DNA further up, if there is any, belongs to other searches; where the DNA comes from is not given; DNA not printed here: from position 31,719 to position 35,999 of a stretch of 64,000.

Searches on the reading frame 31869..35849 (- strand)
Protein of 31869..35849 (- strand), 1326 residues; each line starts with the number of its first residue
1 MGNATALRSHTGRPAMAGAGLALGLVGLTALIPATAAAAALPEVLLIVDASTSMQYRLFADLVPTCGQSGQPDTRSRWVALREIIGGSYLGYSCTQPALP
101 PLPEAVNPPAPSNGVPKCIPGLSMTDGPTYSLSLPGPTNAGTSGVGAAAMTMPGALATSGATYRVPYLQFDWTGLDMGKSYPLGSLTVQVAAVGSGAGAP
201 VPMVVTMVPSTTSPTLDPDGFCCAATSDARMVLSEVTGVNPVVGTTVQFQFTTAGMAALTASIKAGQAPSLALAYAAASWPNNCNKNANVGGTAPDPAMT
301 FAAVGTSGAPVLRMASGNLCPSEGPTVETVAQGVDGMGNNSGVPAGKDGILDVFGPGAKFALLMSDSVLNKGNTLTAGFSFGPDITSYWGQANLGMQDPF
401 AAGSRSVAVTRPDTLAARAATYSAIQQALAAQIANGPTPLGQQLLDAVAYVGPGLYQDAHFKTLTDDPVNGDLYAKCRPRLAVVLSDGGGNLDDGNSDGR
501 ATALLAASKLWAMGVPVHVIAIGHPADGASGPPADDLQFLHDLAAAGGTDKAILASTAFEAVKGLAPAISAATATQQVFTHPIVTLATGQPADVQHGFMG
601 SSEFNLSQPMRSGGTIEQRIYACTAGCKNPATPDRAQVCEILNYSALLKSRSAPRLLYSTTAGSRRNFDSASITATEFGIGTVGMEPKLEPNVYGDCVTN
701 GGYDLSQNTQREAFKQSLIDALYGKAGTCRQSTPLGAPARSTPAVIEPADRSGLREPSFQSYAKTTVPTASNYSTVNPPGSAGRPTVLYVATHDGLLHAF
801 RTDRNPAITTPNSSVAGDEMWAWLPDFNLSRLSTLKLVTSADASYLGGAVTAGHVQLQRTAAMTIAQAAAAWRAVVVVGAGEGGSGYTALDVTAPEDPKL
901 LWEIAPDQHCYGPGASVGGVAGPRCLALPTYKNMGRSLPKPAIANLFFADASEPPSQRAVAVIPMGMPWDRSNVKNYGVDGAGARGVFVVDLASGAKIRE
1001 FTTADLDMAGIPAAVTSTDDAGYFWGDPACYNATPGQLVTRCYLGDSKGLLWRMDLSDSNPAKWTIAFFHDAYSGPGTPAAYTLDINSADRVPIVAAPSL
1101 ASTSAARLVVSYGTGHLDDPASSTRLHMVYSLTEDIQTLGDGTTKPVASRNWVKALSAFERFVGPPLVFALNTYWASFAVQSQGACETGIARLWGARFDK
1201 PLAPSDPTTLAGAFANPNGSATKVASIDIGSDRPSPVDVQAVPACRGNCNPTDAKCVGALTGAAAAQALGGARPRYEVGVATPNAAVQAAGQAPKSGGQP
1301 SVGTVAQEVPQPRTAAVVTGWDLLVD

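Call 11: search_protein_families(library=pfam, proteins=[window:31869-35849:-], max_evalue=0.01)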
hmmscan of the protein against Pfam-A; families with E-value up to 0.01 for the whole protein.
window:31869-35849:- (1326 aa): 1 family
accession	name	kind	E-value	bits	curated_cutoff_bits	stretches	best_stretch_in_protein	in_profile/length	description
PF05567.17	T4P_PilY1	-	3.3e-12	46.5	28.1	2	761-909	19-170/411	PilY1 beta-propeller domain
